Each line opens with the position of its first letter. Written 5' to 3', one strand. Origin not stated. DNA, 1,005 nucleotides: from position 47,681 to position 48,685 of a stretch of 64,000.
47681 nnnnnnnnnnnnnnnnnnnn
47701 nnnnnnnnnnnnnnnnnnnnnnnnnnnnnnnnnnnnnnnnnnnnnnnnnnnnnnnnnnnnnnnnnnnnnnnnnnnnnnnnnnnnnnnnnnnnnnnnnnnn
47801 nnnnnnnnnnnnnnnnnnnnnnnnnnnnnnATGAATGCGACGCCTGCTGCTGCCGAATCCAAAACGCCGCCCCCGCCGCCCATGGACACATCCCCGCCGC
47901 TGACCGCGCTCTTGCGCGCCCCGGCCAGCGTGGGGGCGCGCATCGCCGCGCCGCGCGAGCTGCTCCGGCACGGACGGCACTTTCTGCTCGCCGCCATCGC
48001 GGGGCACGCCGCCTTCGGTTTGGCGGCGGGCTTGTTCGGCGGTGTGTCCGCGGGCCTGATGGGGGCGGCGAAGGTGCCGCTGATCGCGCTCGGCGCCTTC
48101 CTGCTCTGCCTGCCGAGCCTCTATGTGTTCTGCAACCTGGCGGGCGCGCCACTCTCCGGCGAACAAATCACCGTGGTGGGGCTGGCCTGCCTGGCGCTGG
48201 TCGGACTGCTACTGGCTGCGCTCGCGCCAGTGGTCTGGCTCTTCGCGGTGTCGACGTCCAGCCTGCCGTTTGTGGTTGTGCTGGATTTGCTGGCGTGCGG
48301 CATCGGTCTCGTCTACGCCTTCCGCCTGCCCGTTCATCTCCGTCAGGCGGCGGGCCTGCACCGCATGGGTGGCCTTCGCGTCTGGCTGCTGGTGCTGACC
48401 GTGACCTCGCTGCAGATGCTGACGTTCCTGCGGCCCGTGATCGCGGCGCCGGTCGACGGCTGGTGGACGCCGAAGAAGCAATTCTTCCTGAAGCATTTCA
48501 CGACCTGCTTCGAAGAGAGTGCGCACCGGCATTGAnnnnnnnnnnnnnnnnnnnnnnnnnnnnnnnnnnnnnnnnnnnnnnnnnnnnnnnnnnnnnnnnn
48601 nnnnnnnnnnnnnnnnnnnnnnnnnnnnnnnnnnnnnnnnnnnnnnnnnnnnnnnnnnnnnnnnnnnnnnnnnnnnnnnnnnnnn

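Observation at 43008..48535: ECF-sigma/Ser-Thr-kinase pair divergent from an operon of a 1046-aa polytopic membrane protein with a CTERM sorting tail and two tandem paralogous membrane proteins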

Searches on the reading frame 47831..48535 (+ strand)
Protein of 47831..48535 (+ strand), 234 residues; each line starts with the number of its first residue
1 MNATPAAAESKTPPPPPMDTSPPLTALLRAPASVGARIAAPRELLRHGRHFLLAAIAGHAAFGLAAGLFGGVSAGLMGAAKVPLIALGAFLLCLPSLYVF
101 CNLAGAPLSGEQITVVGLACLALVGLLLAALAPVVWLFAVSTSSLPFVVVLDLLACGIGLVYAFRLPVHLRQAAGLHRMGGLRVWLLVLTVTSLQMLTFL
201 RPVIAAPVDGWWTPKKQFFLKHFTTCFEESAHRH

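Call 3: search_protein_families(library=pfam, proteins=[window:47831-48535:+], max_evalue=1)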
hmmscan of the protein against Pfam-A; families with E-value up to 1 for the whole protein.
window:47831-48535:+ (234 aa): 1 family
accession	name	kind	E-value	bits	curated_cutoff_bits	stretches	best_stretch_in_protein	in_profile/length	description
PF12470.13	SUFU_C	-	0.043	14.4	25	1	42-71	113-142/200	Suppressor of Fused Gli/Ci N terminal binding domain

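Call 4: search_protein_families(library=ncbifam, proteins=[window:47831-48535:+], max_evalue=1)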
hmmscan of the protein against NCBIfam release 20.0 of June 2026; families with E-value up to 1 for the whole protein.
window:47831-48535:+ (234 aa): 0 families

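Call 18: find_homologous_proteins(query=window:47831-48535:+, max_evalue=0.001)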
Query window:47831-48535:+ (234 aa): 103 proteins with E <= 0.001 among 8000 candidates.
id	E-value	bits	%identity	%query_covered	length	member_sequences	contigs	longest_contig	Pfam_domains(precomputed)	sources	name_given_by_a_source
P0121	8.1e-146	502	100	100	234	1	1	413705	-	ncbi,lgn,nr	ncbi:MAG: hypothetical protein K8T26_10665 [Lentisphaerae bacterium]|nr:hypothetical protein [Lentis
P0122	1.4e-77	279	61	97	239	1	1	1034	-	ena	-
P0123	4.5e-73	264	61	95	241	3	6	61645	-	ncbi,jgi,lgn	jgi:hypothetical protein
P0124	3.0e-70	255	62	88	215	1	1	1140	-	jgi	jgi:hypothetical protein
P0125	3.2e-70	255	60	92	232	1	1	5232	-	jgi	jgi:hypothetical protein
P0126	9.7e-68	246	55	88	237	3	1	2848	-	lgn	-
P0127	2.1e-64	235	59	82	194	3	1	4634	-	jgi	jgi:hypothetical protein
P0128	2.6e-59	219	50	98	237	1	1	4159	-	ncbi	-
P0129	1.2e-58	217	49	95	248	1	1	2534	-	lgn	-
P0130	1.1e-55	207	47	95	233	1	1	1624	-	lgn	-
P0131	1.2e-55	207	47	97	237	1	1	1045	-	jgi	jgi:hypothetical protein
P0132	2.4e-54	203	47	94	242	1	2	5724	-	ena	-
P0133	4.0e-54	202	48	91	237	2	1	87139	-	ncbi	ncbi:MAG: hypothetical protein R6V03_09760 [Kiritimatiellia bacterium]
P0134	1.7e-53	200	47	90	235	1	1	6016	-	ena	-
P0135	2.6e-53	199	48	94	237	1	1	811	-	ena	-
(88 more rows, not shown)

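Call 23: search_protein_families(library=pfam, alignment_id=A2, max_evalue=1)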
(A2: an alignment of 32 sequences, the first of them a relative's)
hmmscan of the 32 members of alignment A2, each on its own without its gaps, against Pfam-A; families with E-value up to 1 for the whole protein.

A. member 1, P0121 (234 aa): 1 family
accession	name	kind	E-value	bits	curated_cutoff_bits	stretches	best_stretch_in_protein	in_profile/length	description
PF12470.13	SUFU_C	-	0.043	14.4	25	1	42-71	113-142/200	Suppressor of Fused Gli/Ci N terminal binding domain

B. families by the number of members that match (of 32 scanned): 7 families
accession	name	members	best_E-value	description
PF16214.10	AC_N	2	0.095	Adenylyl cyclase N-terminal extracellular and transmembrane region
PF09973.14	DUF2208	1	0.032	Predicted membrane protein (DUF2208)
PF04893.22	Yip1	1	0.034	Yip1 domain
PF12470.13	SUFU_C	1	0.043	Suppressor of Fused Gli/Ci N terminal binding domain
PF11970.14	GPR_Gpa2_C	1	0.27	G protein-coupled glucose receptor regulating Gpa2 C-term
PF07950.16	MCP1_TM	1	0.29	MDM10-complementing protein 1, transmembrane domain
PF22002.1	MTLN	1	0.31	Mitoregulin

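Call 59: search_protein_representatives(alignment_id=A2)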
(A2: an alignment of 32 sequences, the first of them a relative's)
Query: 32 sequences, 239 profile positions. Proteins with E-value up to 0.001 (for the whole library): 2048; up to 1e-10: 1077; up to 1e-30: 245. The best 150 are listed.
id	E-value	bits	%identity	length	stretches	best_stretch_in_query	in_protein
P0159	9.3e-96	336.2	-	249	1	7-237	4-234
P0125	1.4e-87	309.4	-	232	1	13-236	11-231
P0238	6.8e-87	307.2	-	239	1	7-237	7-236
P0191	1.5e-81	289.7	-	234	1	10-235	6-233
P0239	1.0e-79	283.7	-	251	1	14-234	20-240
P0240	2.5e-79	282.4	-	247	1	1-235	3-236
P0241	2.3e-74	266.1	-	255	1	8-236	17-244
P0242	5.2e-74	265.0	-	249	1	12-234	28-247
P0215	1.6e-65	237.3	-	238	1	10-236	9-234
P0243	1.5e-64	234.0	-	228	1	21-236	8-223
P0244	5.0e-64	232.3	-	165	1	72-236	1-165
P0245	5.1e-64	232.3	-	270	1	17-234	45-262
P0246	5.6e-61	222.3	-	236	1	25-237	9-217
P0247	2.8e-59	216.8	-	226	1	28-236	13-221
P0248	5.1e-59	215.9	-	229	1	28-237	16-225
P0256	1.3e-51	191.7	-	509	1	16-236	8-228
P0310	5.4e-45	170.0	-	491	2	23-236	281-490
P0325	1.0e-43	165.8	-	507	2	10-234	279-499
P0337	9.2e-43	162.7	-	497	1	18-233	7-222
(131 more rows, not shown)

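Call 85: search_protein_families(library=pfam, proteins=[P0256, P0337, P0310], max_evalue=0.01)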
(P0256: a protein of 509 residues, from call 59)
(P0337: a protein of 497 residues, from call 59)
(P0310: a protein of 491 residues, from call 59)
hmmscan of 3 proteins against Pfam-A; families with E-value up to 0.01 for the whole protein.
P0256 (509 aa): 1 family
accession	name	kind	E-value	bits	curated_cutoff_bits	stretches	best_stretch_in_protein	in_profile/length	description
PF14534.12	DUF4440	-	3.2e-08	34.4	25.2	1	264-351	18-107/107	Domain of unknown function (DUF4440)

P0337 (497 aa): 0 families

P0310 (491 aa): 0 families

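Call 86: predict_structure(alignment_id=A2)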
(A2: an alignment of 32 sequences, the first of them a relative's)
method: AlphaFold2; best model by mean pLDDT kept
length: 234 residues; sequences in the alignment: 32
mean_pLDDT: 88.0   pTM: 0.82
mean pLDDT of the five models: 88.0, 85.9, 85.5, 84.8, 84.7
residues with pLDDT >= 90: 159; 70-90: 44; 50-70: 31; < 50: 0
segments of 3 or more residues with pLDDT < 50: none
pLDDT, mean of each block of 10 residues (from residue 1): 72 85 95 93 94 98 94 93 95 96 92 96 97 95 91 94 94 85 94 79 62 64 72 66
secondary structure, 60 per line:
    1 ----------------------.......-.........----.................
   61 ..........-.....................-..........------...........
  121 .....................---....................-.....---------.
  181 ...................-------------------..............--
elements in order: H23-29 H31-39 H44-70 H72-92 H94-103 H110-141 H145-164 H166-170 H180-199 H219-232

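Call 88: fold_search(model_id=the predicted structure, library=pdb)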
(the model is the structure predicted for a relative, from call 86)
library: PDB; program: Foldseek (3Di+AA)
matches with E <= 10: 79; with E <= 0.001: 0
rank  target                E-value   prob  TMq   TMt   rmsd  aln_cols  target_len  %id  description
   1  6s7v                  1.0e+00  0.21  0.21  0.15  13.7       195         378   13  Lipoteichoic acids flippase LtaA (released 2020-04-22)
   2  6hfb_D                1.2e+00  0.11  0.19  0.12  15.8       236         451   16  Outward-facing conformation of a multidrug resistance MATE family transporter of the MOP superfamily. (released 2019-06-12)
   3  9old                  1.5e+00  0.12  0.20  0.13  16.2       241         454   11  Crystal structure of alpha-NPG-bound D59C MelBSt (released 2026-02-04)
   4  9k3s_A                1.6e+00  0.08  0.17  0.15  21.1       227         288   13  Cryo-EM structure of E coli pstSCAB in the catalytic intermediate state (released 2026-02-18)
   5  8acw_D                1.7e+00  0.06  0.14  0.15  15.1       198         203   13  X-ray structure of Na+-NQR from Vibrio cholerae at 3.4 A resolution (released 2023-07-12)
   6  6gwh                  1.8e+00  0.06  0.16  0.11  15.4       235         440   12  Outward-facing conformation of a multidrug resistance MATE family transporter of the MOP superfamily. (released 2019-06-05)
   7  6bat_A                1.9e+00  0.05  0.15  0.11  16.1       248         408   11  Crystal Structure of Wild-Type GltPh in complex with L-aspartate (released 2018-01-17)
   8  5y50                  2.0e+00  0.12  0.23  0.15  14.6       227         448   15  Crystal structure of eukaryotic MATE transporter AtDTX14 (released 2017-12-06)
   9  9bh1                  2.2e+00  0.05  0.16  0.11  15.5       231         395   15  Apo GltPh, intermediate outward-facing state (released 2025-03-12)
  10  4mlb_C                2.5e+00  0.08  0.20  0.13  14.3       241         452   13  Reverse polarity of binding pocket suggests different function of a MOP superfamily transporter from Pyrococcus furios (released 2013-09-25)
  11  9w2v_Y                2.6e+00  0.21  0.25  0.38   8.6       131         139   16  Cryo-EM structure of complex I on the bovine heart submitochondrial particles, closed (released 2026-04-01)
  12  7wsn_A                2.7e+00  0.08  0.20  0.12  14.9       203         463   18  Cryo-EM structure of human glucose transporter GLUT4 bound to cytochalasin B in detergent micelles (released 2022-05-18)
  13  9k3x_A                2.7e+00  0.08  0.18  0.16  17.8       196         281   14  Cryo-EM structure of E coli pstSCAB in the pretranslocation state (released 2026-02-18)
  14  7crz                  2.7e+00  0.07  0.19  0.11  18.9       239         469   14  Crystal structure of human glucose transporter GLUT3 bound with C3361 (released 2021-01-13)
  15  8acy_D                2.7e+00  0.06  0.15  0.16  15.0       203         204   14  X-ray structure of Na+-NQR from Vibrio cholerae at 3.5 A resolution (released 2023-07-12)
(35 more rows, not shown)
